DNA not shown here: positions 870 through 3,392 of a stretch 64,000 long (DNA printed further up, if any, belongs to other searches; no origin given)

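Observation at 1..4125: Microcin-type export module (HlyD + C39-peptidase ABC) facing a double-glycine-leader cargo whose core is a ~150-aa Pro/Gly/Asp/Met polymer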

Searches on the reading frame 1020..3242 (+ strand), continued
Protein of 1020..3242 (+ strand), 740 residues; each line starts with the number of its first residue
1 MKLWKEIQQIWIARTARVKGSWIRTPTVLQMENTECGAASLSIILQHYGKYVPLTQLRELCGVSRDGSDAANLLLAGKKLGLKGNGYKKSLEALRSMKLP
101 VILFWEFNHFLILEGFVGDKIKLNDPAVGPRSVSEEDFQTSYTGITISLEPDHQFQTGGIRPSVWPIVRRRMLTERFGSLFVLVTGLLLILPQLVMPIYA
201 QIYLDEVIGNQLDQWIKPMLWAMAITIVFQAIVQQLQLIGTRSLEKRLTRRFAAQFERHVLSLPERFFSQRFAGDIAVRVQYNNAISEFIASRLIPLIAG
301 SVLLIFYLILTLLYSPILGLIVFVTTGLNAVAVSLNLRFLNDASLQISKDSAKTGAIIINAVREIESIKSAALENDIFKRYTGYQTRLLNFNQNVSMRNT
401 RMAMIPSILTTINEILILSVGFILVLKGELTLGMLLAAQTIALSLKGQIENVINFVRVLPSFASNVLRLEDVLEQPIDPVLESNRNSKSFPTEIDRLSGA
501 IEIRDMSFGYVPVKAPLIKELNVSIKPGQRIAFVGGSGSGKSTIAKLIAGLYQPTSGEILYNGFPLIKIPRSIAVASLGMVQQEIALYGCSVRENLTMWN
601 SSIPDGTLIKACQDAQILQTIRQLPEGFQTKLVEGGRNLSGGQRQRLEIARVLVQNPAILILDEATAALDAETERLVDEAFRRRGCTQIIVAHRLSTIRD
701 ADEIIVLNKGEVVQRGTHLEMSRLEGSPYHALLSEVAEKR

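Call 53: search_protein_families(library=ncbifam, proteins=[L002:292-1311:+, L002:1259-4132:+, L002:4172-5302:+, L002:5325-7547:+], max_evalue=1e-10)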
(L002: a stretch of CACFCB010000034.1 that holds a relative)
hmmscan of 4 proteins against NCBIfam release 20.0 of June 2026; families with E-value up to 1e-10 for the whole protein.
L002:292-1311:+ (339 aa): 5 families
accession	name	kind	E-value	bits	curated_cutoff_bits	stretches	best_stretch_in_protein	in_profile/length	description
TIGR03896.1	cyc_nuc_ocin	subfamily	7.8e-86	288.3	161.05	1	16-330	3-317/317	bacteriocin-type transport-associated protein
NF008732.0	PRK11753.1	equivalog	1.5e-21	76.9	266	0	159-281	12-134/214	cAMP-activated global transcriptional regulator CRP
NF058543.1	ActPatMycb56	equivalog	1.1e-14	54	460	0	152-243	1-90/317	acetyltransferase Pat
NF041163.2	encap_f2b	equivalog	7.7e-13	48.3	400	0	27-143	101-218/450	family 2B encapsulin nanocompartment shell protein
NF006901.0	PRK09392.1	equivalog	2.6e-11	43.3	211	0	150-243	10-103/236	transcriptional activator FtrB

L002:1259-4132:+ (957 aa): 165 families (the best 25 are shown)
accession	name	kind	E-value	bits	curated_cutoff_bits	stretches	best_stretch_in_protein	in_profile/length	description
TIGR03797.1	NHLM_micro_ABC2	equivalog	2e-189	631.4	709.4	1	401-956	139-686/686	NHLP bacteriocin export ABC transporter permease/ATPase subunit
TIGR03796.1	NHLM_micro_ABC1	equivalog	1.4e-85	287.9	853.3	1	400-952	156-709/710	NHLP family bacteriocin export ABC transporter peptidase/permease/ATPase subunit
TIGR02203.1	MsbA_lipidA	equivalog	6.1e-76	256.1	602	1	413-955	34-569/572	lipid A export permease/ATP-binding protein MsbA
TIGR01846.1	type_I_sec_HlyB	subfamily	1.9e-72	244.6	725.55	1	400-956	141-693/694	type I secretion system permease/ATPase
TIGR00958.1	3a01208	subfamily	2e-70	238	874.6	1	403-951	166-710/711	antigen peptide transporter 2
TIGR02204.1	MsbA_rel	hypoth_equivalog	2.7e-69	234.3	780.4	1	477-955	97-575/576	ABC transporter, permease/ATP-binding protein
TIGR03375.1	type_I_sec_LssB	subfamily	1.2e-63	215.6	693.1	1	400-944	151-692/696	type I secretion system permease/ATPase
NF045513.1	HepA_fam_ABC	equivalog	8.1e-63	212.8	725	1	437-947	94-602/610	heterocyst formation ABC transporter subunit HepA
NF010178.0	PRK13657.1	equivalog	3.9e-61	207.2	733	1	659-955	271-570/588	glucan ABC transporter ATP-binding protein/ permease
NF052233.1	CphA_assoc_ABC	equivalog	1.9e-57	195.1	880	1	660-948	446-737/766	cyanophycin metabolism-associated ABC transporter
TIGR01193.1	bacteriocin_ABC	subfamily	7.1e-56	190.1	523.85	1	409-952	167-706/708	peptide cleavage/export ABC transporter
NF008381.0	PRK11176.1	equivalog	9.3e-54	182.8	867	1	522-956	151-580/582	lipid A ABC transporter ATP-binding protein/permease MsbA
TIGR02857.1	CydD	equivalog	3.2e-52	178.2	435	1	720-926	321-529/529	thiol reductant ABC exporter subunit CydD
NF008056.1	PRK10790.1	equivalog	8.6e-52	176.4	746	1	718-945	338-566/584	SmdB family multidrug efflux ABC transporter permease/ATP-binding protein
TIGR02868.1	CydC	equivalog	8.9e-49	166.5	329.05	1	522-910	138-526/530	thiol reductant ABC exporter subunit CydC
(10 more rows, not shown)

L002:4172-5302:+ (376 aa): 2 families
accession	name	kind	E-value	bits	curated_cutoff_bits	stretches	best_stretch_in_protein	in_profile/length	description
TIGR03794.1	NHLM_micro_HlyD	equivalog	1.4e-67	228.4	156.2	2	142-371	197-421/421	NHLP bacteriocin system secretion protein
TIGR01843.1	type_I_hlyD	subfamily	1e-12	47.8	208.65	0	158-283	230-353/422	HlyD family type I secretion periplasmic adaptor subunit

L002:5325-7547:+ (740 aa): 168 families (the best 25 are shown)
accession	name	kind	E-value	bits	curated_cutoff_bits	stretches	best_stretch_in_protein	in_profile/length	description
TIGR03796.1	NHLM_micro_ABC1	equivalog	3.1e-290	964.5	853.3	1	24-733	1-709/710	NHLP family bacteriocin export ABC transporter peptidase/permease/ATPase subunit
TIGR01846.1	type_I_sec_HlyB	subfamily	3.1e-102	343.1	725.55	1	39-724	3-681/694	type I secretion system permease/ATPase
TIGR01193.1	bacteriocin_ABC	subfamily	5.7e-99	332.5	523.85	1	30-723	1-697/708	peptide cleavage/export ABC transporter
TIGR03375.1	type_I_sec_LssB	subfamily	9.6e-95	318.3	693.1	1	39-720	5-687/696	type I secretion system permease/ATPase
TIGR03797.1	NHLM_micro_ABC2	equivalog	3.1e-93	313.5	709.4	1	169-724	128-674/686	NHLP bacteriocin export ABC transporter permease/ATPase subunit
TIGR00958.1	3a01208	subfamily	8.8e-85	285.4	874.6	1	188-723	172-702/711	antigen peptide transporter 2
TIGR02203.1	MsbA_lipidA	equivalog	1.1e-79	268.5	602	1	205-722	34-556/572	lipid A export permease/ATP-binding protein MsbA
NF045513.1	HepA_fam_ABC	equivalog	4.5e-79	266.5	725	1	219-723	101-597/610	heterocyst formation ABC transporter subunit HepA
TIGR02204.1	MsbA_rel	hypoth_equivalog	1e-74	252.2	780.4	1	182-721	23-561/576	ABC transporter, permease/ATP-binding protein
NF010178.0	PRK13657.1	equivalog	2.1e-72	244.4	733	1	168-726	10-561/588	glucan ABC transporter ATP-binding protein/ permease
NF008381.0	PRK11176.1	equivalog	9e-66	222.4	867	1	255-723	103-567/582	lipid A ABC transporter ATP-binding protein/permease MsbA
NF052233.1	CphA_assoc_ABC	equivalog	1.1e-65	222.4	880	1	179-729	191-737/766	cyanophycin metabolism-associated ABC transporter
NF045998.1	cleave_ABC_plasm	equivalog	1.9e-65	221.4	500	1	30-678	2-642/673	Mbov_0121 family peptidase domain-containing ABC transporter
TIGR01842.1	type_I_sec_PrtD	subfamily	2.2e-65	221.3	510.15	1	188-721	18-540/544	type I secretion system permease/ATPase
NF008056.1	PRK10790.1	equivalog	1.7e-57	195.3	746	1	487-731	326-571/584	SmdB family multidrug efflux ABC transporter permease/ATP-binding protein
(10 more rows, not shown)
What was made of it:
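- The cassette carries a cyclic-nucleotide-binding regulator (TIGR03896; call 53).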

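Call 54: search_protein_families(library=pfam, proteins=[L002:292-1311:+, L002:1259-4132:+, L002:8767-8961:+, L002:9955-10341:-, L002:10469-10861:+, L002:9502-9807:+], max_evalue=0.001)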
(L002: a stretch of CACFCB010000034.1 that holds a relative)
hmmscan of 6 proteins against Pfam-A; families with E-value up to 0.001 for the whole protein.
L002:292-1311:+ (339 aa): 1 family
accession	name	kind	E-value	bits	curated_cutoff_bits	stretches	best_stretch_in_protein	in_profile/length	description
PF00027.35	cNMP_binding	-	4.2e-33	113.6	27.5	2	29-109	7-87/89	Cyclic nucleotide-binding domain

L002:1259-4132:+ (957 aa): 3 families
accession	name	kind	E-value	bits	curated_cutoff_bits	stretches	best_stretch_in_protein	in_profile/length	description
PF00005.33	ABC_tran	-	3.9e-34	118.6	25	1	740-886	3-137/137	ABC transporter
PF00664.28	ABC_membrane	-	7e-11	42.8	28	1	408-677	9-274/274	ABC transporter transmembrane region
PF02463.25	SMC_N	-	4.5e-07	30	40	0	839-927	135-212/220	RecF/RecN/SMC N terminal domain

L002:8767-8961:+ (64 aa): 0 families

L002:9955-10341:- (128 aa): 1 family
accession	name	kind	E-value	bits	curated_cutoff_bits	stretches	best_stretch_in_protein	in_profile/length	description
PF03992.22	ABM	-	1.5e-13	51.1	23.1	1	8-82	1-75/78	Antibiotic biosynthesis monooxygenase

L002:10469-10861:+ (130 aa): 1 family
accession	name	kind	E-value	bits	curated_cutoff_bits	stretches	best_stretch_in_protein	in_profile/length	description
PF07045.17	DUF1330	-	8e-12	45.8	23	1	33-128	2-93/94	Domain of unknown function (DUF1330)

L002:9502-9807:+ (101 aa): 0 families

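Call 71: find_homologous_proteins(query=window:1020-3242:+, max_evalue=1e-100)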
Query window:1020-3242:+ (740 aa): 2286 proteins with E <= 1e-100 among 8000 candidates; the best 120 are listed.
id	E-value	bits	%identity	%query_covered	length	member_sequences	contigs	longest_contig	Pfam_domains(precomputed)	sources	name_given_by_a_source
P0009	0.0e+0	1614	100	100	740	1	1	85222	PF00005.34,PF03412.22,PF02463.26,PF00664.29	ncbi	-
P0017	0.0e+0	1454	89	100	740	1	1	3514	PF00005.34,PF03412.22,PF02463.26,PF00664.29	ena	-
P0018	0.0e+0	1446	88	100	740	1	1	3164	PF00005.34,PF03412.22,PF02463.26,PF00664.29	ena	-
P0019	0.0e+0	1441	88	100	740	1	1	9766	PF00005.34,PF03412.22,PF02463.26,PF00664.29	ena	-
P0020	0.0e+0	1441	88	100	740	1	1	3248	PF00005.34,PF03412.22,PF02463.26,PF00664.29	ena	-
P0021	0.0e+0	1436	88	100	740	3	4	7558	PF00005.34,PF03412.22,PF02463.26,PF00664.29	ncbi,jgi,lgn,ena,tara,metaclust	tara:strand:+ start:225 stop:2447 length:2223 start_codon:yes stop_codon:yes gene_type:complete|meta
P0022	0.0e+0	1434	88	100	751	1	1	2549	PF00005.34,PF03412.22,PF02463.26,PF00664.29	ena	-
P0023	0.0e+0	1301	79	100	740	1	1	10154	PF00005.34,PF03412.22,PF00664.29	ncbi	-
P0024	0.0e+0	1299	78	100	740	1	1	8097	PF00005.34,PF03412.22,PF00664.29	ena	-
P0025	0.0e+0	1293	78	100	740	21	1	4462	PF00005.34,PF03412.22,PF00664.29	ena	-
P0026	0.0e+0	1278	76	100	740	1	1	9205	PF00005.34,PF03412.22,PF02463.26,PF00664.29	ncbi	-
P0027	0.0e+0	1274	76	100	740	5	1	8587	PF00005.34,PF03412.22,PF00664.29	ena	-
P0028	0.0e+0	1247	74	100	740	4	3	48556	PF00005.34,PF03412.22,PF02463.26,PF00664.29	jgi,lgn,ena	jgi:NHLM bacteriocin system ABC transporter peptidase/ATP-binding protein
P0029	0.0e+0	1221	77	96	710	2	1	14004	PF00005.34,PF03412.22,PF00664.29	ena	-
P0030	0.0e+0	1099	66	100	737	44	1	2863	PF00005.34,PF03412.22,PF00664.29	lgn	-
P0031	0.0e+0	1090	67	99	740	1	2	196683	PF00005.34,PF03412.22,PF00664.29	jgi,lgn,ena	jgi:NHLM bacteriocin system ABC transporter peptidase/ATP-binding protein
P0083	0.0e+0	1020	63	96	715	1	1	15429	PF00005.34,PF03412.22,PF00664.29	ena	-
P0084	0.0e+0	1020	64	96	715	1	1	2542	PF00005.34,PF03412.22,PF00664.29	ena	-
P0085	0.0e+0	1020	63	96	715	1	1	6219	PF00005.34,PF03412.22,PF00664.29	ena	-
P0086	0.0e+0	1020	62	96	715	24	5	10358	PF00005.34,PF03412.22,PF00664.29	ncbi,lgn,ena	-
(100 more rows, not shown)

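Call 72: find_encoding_contigs(protein=P0019, flank=6000, max_places=2)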
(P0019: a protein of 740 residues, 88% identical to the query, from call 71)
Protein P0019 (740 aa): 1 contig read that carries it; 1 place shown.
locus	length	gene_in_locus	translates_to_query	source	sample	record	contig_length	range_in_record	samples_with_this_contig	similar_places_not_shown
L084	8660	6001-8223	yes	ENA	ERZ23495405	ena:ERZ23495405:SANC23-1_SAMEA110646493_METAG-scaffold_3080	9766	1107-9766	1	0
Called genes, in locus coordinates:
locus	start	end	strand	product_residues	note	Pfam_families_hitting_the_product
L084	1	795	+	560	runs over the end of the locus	PF03865:ShlB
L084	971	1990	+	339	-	PF00027:cNMP_binding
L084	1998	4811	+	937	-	PF02463:SMC_N (faint), PF00664:ABC_membrane, PF00005:ABC_tran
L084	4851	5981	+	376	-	PF25973:BSH_CzcB (faint)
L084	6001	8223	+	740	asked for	PF03412:Peptidase_C39, PF00664:ABC_membrane, PF00005:ABC_tran, PF02463:SMC_N (faint)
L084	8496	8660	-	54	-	?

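Call 73: find_encoding_contigs(protein=P0023, flank=6000, max_places=2)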
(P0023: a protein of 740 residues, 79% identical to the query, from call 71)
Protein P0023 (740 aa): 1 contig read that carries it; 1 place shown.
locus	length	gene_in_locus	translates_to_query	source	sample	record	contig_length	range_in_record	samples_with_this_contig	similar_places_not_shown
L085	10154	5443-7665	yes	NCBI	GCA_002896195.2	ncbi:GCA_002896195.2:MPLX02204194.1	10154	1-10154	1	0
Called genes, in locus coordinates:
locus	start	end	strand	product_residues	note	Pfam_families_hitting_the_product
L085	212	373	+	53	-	-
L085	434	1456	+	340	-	PF00027:cNMP_binding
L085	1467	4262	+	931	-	PF02463:SMC_N (faint), PF00664:ABC_membrane, PF00005:ABC_tran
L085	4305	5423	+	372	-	PF25917:BSH_RND (faint), PF25973:BSH_CzcB (weak)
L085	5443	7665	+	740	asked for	PF03412:Peptidase_C39, PF00664:ABC_membrane, PF00005:ABC_tran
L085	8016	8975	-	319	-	PF22541:DUF7005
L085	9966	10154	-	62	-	?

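Call 74: find_encoding_contigs(protein=P0028, flank=8000, max_places=2)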
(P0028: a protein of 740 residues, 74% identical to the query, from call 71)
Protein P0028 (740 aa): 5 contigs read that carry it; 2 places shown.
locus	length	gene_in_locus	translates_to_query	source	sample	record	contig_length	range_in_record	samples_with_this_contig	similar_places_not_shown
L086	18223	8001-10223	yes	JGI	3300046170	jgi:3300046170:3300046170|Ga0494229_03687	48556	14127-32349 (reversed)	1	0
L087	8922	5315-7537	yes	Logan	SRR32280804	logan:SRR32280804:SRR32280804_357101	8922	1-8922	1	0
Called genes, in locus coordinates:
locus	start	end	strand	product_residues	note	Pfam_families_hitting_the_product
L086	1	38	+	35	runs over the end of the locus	-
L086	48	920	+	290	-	-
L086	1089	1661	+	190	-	-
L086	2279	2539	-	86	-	-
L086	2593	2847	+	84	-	-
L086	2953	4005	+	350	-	PF00027:cNMP_binding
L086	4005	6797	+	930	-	PF00664:ABC_membrane, PF00005:ABC_tran, PF02463:SMC_N (faint)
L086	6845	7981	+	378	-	PF25919:BSH_CusB (faint), PF25997:BSH_YhbJ (faint), PF25917:BSH_RND (faint), PF25973:BSH_CzcB (weak)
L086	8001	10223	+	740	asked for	PF03412:Peptidase_C39, PF00664:ABC_membrane, PF00005:ABC_tran, PF02463:SMC_N (faint)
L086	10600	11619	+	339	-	PF00583:Acetyltransf_1, PF13508:Acetyltransf_7 (faint)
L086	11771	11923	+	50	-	-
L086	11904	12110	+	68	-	-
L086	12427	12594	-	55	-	-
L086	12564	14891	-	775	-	PF21995:RNR-II_ins_dom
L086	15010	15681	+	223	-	PF05175:MTS, PF13489:Methyltransf_23, PF01209:Ubie_methyltran (weak), PF13847:Methyltransf_31, PF08241:Methyltransf_11, PF08242:Methyltransf_12, PF13649:Methyltransf_25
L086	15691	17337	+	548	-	PF00009:GTP_EFTU, PF01926:MMR_HSR1 (weak), PF22042:EF-G_D2, PF03144:GTP_EFTU_D2 (weak), PF16658:RF3_C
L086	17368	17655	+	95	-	-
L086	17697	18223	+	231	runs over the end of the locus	PF11833:CPP1-like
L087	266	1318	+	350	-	PF00027:cNMP_binding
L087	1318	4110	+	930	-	PF00664:ABC_membrane, PF00005:ABC_tran, PF02463:SMC_N (faint)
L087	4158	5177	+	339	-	PF25919:BSH_CusB (faint), PF25997:BSH_YhbJ (faint), PF25917:BSH_RND (faint), PF25973:BSH_CzcB (weak)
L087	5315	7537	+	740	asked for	PF03412:Peptidase_C39, PF00664:ABC_membrane, PF00005:ABC_tran, PF02463:SMC_N (faint)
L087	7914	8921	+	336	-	?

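Call 77: find_encoding_contigs(protein=P0029, flank=6000, max_places=2)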
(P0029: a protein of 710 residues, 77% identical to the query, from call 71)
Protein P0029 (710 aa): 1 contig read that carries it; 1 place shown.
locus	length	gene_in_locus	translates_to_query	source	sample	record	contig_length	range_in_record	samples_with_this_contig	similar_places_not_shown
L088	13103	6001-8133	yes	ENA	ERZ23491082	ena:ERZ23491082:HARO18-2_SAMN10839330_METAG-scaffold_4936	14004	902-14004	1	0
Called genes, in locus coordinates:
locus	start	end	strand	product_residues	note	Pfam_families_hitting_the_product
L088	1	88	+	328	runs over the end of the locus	?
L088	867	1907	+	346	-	PF00027:cNMP_binding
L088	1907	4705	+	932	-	PF02463:SMC_N (faint), PF00664:ABC_membrane, PF00005:ABC_tran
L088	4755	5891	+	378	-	PF25973:BSH_CzcB (weak)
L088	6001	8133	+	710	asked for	PF03412:Peptidase_C39, PF00664:ABC_membrane, PF00005:ABC_tran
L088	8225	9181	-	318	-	PF22541:DUF7005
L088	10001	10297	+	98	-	-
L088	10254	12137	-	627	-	PF05226:CHASE2, PF00211:Guanylate_cyc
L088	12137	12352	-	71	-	-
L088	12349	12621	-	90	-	-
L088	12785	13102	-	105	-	?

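Call 78: find_encoding_contigs(protein=P0026, flank=6000, max_places=2)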
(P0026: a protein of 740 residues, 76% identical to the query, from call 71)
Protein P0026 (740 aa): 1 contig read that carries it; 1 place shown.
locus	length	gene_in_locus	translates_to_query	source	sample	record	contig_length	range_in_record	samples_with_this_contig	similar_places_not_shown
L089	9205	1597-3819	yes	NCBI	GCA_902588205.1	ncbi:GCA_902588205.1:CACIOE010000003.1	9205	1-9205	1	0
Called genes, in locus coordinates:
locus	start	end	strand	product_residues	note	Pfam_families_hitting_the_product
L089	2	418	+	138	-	?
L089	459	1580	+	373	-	PF25973:BSH_CzcB (weak)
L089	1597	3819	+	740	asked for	PF03412:Peptidase_C39, PF00664:ABC_membrane, PF02463:SMC_N (faint), PF00005:ABC_tran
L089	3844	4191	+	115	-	PF11750:DUF3307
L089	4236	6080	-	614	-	-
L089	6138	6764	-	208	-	-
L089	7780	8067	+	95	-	PF10929:DUF2811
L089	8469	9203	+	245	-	?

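Call 79: find_encoding_contigs(protein=P0031, flank=8000, max_places=2)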
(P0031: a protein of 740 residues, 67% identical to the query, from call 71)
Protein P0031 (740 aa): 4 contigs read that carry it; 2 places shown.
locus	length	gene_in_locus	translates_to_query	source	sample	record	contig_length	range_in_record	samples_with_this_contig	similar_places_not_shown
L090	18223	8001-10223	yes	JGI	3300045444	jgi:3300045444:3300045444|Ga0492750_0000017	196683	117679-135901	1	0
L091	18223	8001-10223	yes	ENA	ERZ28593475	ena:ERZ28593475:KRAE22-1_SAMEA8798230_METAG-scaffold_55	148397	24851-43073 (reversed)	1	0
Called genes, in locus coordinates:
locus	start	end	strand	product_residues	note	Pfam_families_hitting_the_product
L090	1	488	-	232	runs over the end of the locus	PF04773:FecR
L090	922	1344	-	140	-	PF05226:CHASE2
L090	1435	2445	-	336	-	PF00583:Acetyltransf_1, PF13508:Acetyltransf_7 (faint)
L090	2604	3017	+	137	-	-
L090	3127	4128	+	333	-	PF00027:cNMP_binding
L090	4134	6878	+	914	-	PF00664:ABC_membrane, PF02463:SMC_N (faint), PF00005:ABC_tran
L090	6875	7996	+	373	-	PF25973:BSH_CzcB (weak)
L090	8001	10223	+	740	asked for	PF03412:Peptidase_C39, PF00664:ABC_membrane, PF00005:ABC_tran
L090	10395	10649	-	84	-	-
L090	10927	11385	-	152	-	PF00334:NDK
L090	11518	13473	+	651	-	PF02784:Orn_Arg_deC_N, PF17810:Arg_decarb_HB, PF17944:Arg_decarbox_C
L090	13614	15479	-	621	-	PF01590:GAF, PF13185:GAF_2, PF01966:HD (faint), PF13487:HD_5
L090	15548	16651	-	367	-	PF12770:CHAT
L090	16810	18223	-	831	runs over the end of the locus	PF18676:MBG_2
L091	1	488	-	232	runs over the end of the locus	PF04773:FecR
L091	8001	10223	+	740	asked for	PF03412:Peptidase_C39, PF00664:ABC_membrane, PF00005:ABC_tran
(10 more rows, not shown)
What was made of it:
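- On NHLM/NHLP bacteriocin export cassette (TIGR03794, TIGR03796, TIGR03797, TIGR03896): TIGR03797 is the best hit for ABC2 at 631 bits, below its cut-off of 709 (calls 53, 72-74, 77, 79).
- CHASE2 sensor-cyclase genes lie beside related cassettes in L088 and L090 (calls 77, 79).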
